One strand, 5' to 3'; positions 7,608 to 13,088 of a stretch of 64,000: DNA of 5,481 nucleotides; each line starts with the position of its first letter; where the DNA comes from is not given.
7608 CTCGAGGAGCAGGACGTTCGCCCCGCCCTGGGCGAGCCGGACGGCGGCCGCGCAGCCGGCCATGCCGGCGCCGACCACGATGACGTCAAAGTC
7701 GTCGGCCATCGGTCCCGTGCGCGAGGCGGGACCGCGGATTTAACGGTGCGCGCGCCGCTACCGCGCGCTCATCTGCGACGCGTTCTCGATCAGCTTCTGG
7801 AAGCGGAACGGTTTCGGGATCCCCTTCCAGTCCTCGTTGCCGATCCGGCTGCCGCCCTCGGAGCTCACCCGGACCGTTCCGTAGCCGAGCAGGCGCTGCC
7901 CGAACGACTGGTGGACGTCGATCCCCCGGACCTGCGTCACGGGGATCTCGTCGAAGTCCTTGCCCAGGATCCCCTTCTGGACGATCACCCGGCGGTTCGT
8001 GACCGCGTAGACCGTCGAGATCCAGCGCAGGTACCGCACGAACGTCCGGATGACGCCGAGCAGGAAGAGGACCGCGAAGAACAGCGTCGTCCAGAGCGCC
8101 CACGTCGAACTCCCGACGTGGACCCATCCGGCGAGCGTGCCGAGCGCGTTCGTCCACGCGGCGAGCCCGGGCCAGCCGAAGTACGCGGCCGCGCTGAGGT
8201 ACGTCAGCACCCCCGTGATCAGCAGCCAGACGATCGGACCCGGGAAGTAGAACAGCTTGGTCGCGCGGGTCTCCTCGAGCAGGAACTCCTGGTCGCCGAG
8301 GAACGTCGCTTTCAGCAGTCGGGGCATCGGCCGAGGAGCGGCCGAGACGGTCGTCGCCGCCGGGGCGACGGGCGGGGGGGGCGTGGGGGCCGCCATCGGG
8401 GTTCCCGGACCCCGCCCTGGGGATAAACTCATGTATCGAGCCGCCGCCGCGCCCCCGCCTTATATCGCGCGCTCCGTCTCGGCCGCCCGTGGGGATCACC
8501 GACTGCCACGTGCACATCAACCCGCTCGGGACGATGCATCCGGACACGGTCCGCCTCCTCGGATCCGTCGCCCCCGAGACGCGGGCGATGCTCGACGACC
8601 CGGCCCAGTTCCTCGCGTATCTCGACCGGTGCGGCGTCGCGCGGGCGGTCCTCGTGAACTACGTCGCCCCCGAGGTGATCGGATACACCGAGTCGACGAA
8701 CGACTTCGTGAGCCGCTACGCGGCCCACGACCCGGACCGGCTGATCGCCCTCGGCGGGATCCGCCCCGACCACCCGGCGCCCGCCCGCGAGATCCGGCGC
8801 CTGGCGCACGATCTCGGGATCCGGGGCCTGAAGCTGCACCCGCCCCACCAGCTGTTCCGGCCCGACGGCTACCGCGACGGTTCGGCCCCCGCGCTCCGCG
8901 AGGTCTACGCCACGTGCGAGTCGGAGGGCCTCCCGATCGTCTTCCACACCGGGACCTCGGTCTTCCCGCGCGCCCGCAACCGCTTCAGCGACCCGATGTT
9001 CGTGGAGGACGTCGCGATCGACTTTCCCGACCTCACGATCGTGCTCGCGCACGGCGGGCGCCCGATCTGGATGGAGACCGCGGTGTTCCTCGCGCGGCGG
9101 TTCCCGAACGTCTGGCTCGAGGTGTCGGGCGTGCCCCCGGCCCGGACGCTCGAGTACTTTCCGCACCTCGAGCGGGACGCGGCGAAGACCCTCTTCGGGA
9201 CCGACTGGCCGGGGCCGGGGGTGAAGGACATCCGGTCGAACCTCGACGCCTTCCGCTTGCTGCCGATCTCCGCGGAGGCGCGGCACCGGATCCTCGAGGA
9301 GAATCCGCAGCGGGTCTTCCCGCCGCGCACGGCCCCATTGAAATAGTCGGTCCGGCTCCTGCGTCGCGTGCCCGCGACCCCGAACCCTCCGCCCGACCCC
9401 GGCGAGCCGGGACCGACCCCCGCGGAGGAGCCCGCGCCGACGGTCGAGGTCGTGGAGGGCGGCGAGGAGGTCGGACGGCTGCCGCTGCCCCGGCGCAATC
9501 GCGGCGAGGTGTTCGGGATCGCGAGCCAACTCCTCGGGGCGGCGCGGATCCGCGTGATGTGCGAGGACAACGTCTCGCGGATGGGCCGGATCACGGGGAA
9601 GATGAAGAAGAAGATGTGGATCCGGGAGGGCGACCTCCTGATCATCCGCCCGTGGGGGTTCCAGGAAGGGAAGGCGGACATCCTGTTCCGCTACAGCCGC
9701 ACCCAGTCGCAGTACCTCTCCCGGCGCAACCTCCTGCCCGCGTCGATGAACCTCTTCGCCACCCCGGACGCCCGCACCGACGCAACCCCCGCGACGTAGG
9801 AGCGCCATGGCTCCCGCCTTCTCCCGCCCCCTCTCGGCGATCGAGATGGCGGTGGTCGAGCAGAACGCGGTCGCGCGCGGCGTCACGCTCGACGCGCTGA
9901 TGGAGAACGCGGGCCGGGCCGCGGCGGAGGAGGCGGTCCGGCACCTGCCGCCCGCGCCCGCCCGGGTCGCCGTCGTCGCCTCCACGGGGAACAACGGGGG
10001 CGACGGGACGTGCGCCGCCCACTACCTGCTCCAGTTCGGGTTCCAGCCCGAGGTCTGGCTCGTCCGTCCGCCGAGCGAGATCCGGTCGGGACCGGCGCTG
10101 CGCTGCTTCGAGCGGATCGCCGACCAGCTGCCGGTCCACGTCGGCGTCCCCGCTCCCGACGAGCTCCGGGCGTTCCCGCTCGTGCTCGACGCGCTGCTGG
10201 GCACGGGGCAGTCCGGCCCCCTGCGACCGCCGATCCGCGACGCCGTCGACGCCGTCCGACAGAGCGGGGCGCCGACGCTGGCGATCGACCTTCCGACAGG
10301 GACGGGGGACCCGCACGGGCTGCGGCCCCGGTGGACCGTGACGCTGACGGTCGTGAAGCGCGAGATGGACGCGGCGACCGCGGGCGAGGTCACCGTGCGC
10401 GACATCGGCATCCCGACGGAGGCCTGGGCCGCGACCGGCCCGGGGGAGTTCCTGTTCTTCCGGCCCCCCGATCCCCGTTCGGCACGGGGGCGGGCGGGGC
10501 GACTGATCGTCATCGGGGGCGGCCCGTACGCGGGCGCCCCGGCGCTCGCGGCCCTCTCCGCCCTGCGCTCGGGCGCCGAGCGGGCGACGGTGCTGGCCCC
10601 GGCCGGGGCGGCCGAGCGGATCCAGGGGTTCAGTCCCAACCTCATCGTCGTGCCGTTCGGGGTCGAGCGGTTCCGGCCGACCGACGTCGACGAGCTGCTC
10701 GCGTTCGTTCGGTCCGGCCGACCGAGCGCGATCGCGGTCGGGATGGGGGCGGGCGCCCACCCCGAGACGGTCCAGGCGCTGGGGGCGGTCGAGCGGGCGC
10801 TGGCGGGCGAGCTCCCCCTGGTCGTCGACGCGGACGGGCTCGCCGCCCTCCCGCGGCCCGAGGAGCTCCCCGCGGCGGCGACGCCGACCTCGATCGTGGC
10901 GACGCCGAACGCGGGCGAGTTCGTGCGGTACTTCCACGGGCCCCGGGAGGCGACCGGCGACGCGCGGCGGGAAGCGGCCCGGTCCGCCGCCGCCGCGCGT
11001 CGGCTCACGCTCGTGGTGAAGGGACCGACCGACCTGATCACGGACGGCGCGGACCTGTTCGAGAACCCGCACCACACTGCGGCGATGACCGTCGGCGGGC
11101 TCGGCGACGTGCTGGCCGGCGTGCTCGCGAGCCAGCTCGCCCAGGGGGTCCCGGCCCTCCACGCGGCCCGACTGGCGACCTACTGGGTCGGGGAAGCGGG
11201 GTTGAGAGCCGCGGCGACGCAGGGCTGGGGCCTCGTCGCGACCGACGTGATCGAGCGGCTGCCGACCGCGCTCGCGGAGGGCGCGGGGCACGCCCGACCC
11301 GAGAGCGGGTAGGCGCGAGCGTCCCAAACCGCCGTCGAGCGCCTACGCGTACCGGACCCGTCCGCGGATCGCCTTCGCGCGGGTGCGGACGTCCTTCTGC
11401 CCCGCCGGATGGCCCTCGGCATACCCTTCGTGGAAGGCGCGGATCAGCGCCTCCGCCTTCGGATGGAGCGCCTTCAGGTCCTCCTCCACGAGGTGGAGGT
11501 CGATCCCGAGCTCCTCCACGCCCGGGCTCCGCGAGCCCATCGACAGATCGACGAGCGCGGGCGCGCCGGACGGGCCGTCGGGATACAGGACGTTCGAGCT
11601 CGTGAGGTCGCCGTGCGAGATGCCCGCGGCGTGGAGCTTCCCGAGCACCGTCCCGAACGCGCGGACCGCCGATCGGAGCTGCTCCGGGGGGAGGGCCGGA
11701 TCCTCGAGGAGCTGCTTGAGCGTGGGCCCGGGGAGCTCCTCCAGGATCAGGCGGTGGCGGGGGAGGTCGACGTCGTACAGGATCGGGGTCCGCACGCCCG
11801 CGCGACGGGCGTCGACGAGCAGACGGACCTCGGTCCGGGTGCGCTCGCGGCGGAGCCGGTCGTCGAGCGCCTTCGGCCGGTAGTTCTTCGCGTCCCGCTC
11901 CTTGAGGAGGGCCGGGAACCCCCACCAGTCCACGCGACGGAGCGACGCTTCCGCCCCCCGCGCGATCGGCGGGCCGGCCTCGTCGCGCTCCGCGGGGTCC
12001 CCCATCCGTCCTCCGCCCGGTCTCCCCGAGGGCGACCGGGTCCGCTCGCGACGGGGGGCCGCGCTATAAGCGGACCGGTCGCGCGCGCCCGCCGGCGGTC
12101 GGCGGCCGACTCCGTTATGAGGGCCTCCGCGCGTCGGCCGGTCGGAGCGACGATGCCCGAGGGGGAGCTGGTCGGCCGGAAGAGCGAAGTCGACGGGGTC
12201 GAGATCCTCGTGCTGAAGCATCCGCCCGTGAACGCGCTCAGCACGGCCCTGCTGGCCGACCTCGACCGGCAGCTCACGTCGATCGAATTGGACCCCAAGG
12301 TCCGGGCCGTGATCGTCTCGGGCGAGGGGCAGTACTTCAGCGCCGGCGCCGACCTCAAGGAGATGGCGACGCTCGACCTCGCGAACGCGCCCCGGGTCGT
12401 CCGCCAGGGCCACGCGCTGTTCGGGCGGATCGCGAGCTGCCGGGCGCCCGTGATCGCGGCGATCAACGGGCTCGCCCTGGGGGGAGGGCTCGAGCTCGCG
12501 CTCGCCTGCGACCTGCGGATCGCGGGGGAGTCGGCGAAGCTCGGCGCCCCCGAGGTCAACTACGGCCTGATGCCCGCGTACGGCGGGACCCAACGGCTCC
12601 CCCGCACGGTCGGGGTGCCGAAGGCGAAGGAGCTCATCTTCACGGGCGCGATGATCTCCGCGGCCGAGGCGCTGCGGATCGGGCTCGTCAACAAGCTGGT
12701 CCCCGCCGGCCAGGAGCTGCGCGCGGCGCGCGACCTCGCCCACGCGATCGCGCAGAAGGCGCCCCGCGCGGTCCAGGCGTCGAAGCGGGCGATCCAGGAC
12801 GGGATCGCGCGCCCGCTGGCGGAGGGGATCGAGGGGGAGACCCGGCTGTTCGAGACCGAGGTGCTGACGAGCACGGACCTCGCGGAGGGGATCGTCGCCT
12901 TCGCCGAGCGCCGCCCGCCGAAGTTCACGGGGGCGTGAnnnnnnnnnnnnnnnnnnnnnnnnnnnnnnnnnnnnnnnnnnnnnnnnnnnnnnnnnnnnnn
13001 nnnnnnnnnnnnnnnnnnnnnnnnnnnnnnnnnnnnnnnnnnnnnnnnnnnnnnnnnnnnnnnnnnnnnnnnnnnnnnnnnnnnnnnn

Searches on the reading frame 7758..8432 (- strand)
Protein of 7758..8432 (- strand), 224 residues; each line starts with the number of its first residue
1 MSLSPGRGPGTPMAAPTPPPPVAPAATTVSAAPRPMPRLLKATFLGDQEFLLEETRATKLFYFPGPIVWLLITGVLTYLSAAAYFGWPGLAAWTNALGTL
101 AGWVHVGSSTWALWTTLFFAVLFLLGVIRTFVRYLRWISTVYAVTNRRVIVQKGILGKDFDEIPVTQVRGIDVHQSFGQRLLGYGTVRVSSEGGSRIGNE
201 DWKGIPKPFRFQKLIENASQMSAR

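Call 21: search_protein_families(library=pfam, proteins=[window:7758-8432:-], max_evalue=0.001)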
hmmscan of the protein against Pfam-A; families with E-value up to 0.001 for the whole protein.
window:7758-8432:- (224 aa): 1 family
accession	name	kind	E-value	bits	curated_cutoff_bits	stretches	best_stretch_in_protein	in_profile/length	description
PF03703.20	bPH_2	-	4.6e-16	59.3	22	1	137-208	1-69/78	Bacterial PH domain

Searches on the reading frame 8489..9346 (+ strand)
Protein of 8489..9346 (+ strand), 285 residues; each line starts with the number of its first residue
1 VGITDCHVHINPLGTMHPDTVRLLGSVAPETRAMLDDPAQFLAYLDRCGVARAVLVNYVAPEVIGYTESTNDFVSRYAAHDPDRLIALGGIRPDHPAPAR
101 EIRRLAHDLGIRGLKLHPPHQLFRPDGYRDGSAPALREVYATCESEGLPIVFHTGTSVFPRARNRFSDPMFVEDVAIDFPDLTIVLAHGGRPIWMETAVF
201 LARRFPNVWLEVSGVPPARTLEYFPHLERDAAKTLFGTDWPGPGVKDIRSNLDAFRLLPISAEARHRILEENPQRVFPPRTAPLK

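Call 21: search_protein_families(library=pfam, proteins=[window:8489-9346:+], max_evalue=0.001)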
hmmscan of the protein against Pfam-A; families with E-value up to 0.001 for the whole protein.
window:8489-9346:+ (285 aa): 1 family
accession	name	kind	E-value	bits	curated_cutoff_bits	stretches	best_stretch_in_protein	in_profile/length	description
PF04909.20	Amidohydro_2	-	1e-43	150.6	26.4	1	5-278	2-288/289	Amidohydrolase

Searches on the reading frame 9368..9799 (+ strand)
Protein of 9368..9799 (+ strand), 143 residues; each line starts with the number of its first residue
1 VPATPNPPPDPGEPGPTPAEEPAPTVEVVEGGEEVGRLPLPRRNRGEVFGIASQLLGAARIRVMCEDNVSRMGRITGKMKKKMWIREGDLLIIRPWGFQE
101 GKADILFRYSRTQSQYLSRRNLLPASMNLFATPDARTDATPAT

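Call 21: search_protein_families(library=pfam, proteins=[window:9368-9799:+], max_evalue=0.001)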
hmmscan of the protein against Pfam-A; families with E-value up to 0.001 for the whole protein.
window:9368-9799:+ (143 aa): 1 family
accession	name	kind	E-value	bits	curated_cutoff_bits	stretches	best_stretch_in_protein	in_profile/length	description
PF01176.25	eIF-1a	-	1.8e-18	66.4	30.2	1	46-108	1-64/64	Translation initiation factor 1A / IF-1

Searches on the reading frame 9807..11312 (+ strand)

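Call 21: search_protein_families(library=pfam, proteins=[window:9807-11312:+], max_evalue=0.001)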
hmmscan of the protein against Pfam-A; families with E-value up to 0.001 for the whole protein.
window:9807-11312:+ (501 aa): 4 families
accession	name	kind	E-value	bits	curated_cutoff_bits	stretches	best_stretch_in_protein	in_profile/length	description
PF01256.23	Carb_kinase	-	1.9e-41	142.6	27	1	234-486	2-241/242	NAD(P)H-hydrate dehydratase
PF03853.21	YjeF_N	-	6.3e-29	101.6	24.9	1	29-185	2-168/169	YjeF-related protein N-terminus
PF08543.17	Phos_pyr_kin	-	0.00051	19.9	27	1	356-464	114-231/246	Phosphomethylpyrimidine kinase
PF02110.20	HK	-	0.00084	19.2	27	1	387-472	140-226/247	Hydroxyethylthiazole kinase family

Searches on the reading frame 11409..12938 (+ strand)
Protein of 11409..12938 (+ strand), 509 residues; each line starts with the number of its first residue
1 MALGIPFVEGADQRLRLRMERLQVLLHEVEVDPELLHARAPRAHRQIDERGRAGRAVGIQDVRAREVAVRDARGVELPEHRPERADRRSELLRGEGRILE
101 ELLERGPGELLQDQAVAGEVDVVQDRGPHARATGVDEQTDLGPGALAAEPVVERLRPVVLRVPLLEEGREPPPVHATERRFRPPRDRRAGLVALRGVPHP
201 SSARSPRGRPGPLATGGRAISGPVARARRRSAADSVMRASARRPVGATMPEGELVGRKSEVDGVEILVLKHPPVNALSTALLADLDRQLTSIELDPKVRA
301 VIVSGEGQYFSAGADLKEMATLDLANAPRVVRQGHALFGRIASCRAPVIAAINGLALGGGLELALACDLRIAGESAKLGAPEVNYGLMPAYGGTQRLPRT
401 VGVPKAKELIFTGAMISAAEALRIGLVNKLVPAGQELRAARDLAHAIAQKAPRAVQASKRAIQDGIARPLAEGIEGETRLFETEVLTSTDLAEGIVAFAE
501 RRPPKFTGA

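Call 21: search_protein_families(library=pfam, proteins=[window:11409-12938:+], max_evalue=0.001)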
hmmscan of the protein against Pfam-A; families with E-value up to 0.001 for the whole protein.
window:11409-12938:+ (509 aa): 2 families
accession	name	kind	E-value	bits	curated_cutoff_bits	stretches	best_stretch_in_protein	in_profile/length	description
PF00378.25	ECH_1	-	2.1e-64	217.7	27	1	263-508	5-250/251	Enoyl-CoA hydratase/isomerase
PF16113.10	ECH_2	-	3e-34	119.5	27.2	1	273-435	11-176/335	Enoyl-CoA hydratase/isomerase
